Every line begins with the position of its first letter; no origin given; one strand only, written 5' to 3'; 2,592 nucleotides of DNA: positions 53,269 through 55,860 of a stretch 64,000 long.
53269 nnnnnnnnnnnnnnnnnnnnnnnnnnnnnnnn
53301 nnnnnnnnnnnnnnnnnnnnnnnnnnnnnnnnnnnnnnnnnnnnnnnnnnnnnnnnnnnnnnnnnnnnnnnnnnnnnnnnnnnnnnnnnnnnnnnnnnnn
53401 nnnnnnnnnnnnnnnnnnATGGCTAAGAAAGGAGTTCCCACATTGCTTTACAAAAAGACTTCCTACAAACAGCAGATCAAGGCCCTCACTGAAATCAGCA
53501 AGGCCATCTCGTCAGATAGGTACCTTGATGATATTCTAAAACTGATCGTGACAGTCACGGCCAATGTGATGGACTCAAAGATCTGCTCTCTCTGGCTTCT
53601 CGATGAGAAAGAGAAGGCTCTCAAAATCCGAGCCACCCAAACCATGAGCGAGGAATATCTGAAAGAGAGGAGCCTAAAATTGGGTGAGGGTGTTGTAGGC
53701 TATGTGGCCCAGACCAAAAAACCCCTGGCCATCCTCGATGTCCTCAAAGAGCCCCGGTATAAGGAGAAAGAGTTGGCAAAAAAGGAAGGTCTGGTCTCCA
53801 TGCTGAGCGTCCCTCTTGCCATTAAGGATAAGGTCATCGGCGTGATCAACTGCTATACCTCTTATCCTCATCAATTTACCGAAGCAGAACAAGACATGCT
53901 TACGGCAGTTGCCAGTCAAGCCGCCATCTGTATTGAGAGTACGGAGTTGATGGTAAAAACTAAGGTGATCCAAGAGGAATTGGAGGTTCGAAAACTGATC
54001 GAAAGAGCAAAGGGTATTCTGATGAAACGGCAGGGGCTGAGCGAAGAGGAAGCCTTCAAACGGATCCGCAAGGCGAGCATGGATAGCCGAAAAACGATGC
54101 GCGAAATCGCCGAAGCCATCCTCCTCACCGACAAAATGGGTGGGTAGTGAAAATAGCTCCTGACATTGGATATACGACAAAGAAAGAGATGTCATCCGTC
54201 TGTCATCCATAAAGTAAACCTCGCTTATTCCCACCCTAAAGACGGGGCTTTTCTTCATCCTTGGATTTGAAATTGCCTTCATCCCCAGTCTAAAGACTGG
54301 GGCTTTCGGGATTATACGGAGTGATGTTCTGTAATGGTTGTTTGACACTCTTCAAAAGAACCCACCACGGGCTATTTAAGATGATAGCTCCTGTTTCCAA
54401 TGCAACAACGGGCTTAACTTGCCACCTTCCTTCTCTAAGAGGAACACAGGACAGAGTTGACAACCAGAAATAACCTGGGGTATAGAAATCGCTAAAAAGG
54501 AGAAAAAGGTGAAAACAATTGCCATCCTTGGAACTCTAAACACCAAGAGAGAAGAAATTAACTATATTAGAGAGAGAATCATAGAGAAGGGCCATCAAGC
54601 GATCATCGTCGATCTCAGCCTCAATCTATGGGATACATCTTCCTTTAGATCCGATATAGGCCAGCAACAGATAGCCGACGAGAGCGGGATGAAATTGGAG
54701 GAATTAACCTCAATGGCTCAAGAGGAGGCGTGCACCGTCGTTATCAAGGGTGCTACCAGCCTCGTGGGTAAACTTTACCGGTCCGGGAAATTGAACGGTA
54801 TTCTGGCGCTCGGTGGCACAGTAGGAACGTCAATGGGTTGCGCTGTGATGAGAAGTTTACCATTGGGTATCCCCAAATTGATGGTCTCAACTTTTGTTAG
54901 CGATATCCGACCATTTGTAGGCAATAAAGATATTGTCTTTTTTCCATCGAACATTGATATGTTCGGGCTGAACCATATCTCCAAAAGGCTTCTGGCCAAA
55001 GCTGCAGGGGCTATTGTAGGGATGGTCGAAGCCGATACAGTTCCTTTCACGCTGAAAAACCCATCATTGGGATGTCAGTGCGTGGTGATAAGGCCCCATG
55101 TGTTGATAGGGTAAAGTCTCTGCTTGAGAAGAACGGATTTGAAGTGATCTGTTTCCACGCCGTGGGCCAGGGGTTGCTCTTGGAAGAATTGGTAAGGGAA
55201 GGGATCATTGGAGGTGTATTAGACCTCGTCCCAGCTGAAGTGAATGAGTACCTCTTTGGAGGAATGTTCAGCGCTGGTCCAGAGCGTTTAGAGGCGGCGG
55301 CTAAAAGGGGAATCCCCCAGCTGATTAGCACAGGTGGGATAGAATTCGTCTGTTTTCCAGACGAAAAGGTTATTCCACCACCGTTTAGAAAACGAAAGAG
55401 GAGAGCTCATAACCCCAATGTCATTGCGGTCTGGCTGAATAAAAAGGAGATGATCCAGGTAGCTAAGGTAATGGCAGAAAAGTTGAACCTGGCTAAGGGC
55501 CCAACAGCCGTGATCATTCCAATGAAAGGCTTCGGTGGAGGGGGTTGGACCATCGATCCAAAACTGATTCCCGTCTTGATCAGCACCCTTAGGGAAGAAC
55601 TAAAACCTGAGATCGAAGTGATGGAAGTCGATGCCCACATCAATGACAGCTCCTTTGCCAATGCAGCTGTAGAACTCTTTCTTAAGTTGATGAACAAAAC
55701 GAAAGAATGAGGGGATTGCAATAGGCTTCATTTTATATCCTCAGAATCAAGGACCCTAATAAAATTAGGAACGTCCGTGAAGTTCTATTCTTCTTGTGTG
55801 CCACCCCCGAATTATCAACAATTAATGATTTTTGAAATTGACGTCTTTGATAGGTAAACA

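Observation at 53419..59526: ANTAR-headed cassette: GAF-ANTAR regulator, hairpin pair, UPF0261, TPR-like protein and a KaiC-like/PPDK_N fusion protein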

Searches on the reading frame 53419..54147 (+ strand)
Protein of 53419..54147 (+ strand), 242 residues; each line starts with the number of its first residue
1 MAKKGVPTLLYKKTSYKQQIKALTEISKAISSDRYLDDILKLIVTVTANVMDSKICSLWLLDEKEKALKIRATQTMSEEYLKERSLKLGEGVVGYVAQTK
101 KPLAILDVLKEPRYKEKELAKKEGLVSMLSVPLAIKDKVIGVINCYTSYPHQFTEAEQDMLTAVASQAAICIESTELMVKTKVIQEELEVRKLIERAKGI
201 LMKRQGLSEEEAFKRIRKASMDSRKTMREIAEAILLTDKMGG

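Call 5: search_protein_families(library=pfam, proteins=[window:53419-54147:+], max_evalue=0.01)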
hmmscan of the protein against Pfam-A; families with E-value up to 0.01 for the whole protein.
window:53419-54147:+ (242 aa): 4 families
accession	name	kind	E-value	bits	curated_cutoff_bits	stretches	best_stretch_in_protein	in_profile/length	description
PF03861.19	ANTAR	-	3.9e-23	81.4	27.3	1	185-235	4-54/54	ANTAR domain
PF01590.32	GAF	-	7.4e-22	78.8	22.4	1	36-172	2-133/133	GAF domain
PF13185.12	GAF_2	-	1.5e-21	77.5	28.6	1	36-173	4-136/136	GAF domain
PF13492.12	GAF_3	-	1.2e-16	61.7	27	1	36-173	2-128/129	GAF domain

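Call 6: search_protein_families(library=ncbifam, proteins=[window:53419-54147:+], max_evalue=0.01)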
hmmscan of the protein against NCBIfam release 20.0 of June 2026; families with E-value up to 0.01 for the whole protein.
window:53419-54147:+ (242 aa): 9 families
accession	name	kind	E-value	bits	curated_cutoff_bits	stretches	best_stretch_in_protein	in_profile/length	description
NF008283.0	PRK11061.1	equivalog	1.7e-21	76.2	583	1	22-205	4-185/748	phosphoenolpyruvate--protein phosphotransferase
TIGR01817.1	nifA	equivalog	1.5e-15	57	528.85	1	18-204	2-189/534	nif-specific transcriptional activator NifA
NF038230.1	Regu_Geo_Pelo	equivalog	4.3e-07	28.2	1200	1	34-194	17-180/935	GPMC system transcriptional regulator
NF047786.1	his_kin_MadS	equivalog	7.5e-06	25.3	500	1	16-189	25-191/434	MadS family sensor histidine kinase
NF041673.1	transregRamA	equivalog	1.1e-05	24.7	500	1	64-153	36-127/280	acetate metabolism transcriptional regulator RamA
NF041606.1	dguan_cyc_DgcA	equivalog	6.9e-05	21.9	370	1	20-181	14-178/340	diguanylate cyclase DgcA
NF038250.1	nitrate_NreA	equivalog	0.00022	21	175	1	69-143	37-114/142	nitrate respiration regulation accessory nitrate sensor NreA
NF053781.1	cdiGMPphdstlr2612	equivalog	0.00043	18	1600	1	128-197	383-450/1268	Tlr1612 family c-di-GMP phosphodiesterase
NF003451.0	PRK05022.1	equivalog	0.009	14.8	476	0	127-193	114-180/512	nitric oxide reductase transcriptional regulator NorR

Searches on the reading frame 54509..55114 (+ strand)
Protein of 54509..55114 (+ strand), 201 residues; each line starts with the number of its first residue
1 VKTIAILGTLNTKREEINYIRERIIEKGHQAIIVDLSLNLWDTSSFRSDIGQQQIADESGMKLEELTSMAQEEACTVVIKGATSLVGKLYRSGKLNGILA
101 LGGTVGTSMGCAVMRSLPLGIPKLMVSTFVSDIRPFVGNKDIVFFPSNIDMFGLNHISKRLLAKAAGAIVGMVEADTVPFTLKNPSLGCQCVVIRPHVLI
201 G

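Call 5: search_protein_families(library=pfam, proteins=[window:54509-55114:+], max_evalue=0.01)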
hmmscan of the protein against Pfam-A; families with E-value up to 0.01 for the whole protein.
window:54509-55114:+ (201 aa): 1 family
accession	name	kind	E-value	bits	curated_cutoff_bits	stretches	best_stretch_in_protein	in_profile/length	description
PF06792.17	UPF0261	-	1e-49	169.3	27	1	2-176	1-174/176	Uncharacterised protein family (UPF0261) N-terminal domain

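Call 6: search_protein_families(library=ncbifam, proteins=[window:54509-55114:+], max_evalue=0.01)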
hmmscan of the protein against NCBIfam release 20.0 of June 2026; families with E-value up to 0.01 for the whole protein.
window:54509-55114:+ (201 aa): 4 families
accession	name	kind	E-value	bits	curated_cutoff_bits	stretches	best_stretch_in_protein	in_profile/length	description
NF002674.0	PRK02399.1-2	subfamily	1.1e-53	182.5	335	1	1-178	2-179/410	hypothetical protein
NF002676.0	PRK02399.1-4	equivalog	5e-40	137.6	556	1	2-185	5-188/415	hypothetical protein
NF002673.0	PRK02399.1-1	equivalog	9.7e-37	126.9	520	1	2-188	3-186/404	hypothetical protein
NF002675.0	PRK02399.1-3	equivalog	2.2e-30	105.8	648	1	1-190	1-185/398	hypothetical protein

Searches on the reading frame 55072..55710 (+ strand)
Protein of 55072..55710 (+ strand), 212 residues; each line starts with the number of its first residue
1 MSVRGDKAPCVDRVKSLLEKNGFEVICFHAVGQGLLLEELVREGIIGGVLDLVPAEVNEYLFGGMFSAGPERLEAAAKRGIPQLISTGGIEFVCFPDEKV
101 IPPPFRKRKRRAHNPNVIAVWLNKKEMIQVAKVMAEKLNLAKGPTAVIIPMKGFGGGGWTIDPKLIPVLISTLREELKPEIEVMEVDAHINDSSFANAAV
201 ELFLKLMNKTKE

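Call 5: search_protein_families(library=pfam, proteins=[window:55072-55710:+], max_evalue=0.01)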
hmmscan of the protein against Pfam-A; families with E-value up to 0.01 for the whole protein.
window:55072-55710:+ (212 aa): 1 family
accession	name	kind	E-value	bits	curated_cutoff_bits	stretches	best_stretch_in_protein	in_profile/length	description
PF23189.1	UPF0261_C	-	3e-60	203.6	27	1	5-207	10-218/218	Uncharacterised protein family (UPF0261) C-terminal domain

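Call 6: search_protein_families(library=ncbifam, proteins=[window:55072-55710:+], max_evalue=0.01)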
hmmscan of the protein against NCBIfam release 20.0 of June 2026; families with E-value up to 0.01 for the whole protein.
window:55072-55710:+ (212 aa): 4 families
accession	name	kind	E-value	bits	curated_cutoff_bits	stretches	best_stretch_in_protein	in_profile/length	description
NF002674.0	PRK02399.1-2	subfamily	3.5e-62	210.5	335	1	3-211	192-405/410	hypothetical protein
NF002676.0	PRK02399.1-4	equivalog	1.5e-41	142.7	556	1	14-206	206-403/415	hypothetical protein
NF002673.0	PRK02399.1-1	equivalog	1.9e-40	139.1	520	1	5-210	191-402/404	hypothetical protein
NF002675.0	PRK02399.1-3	equivalog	2.2e-33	115.7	648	1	5-208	188-397/398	hypothetical protein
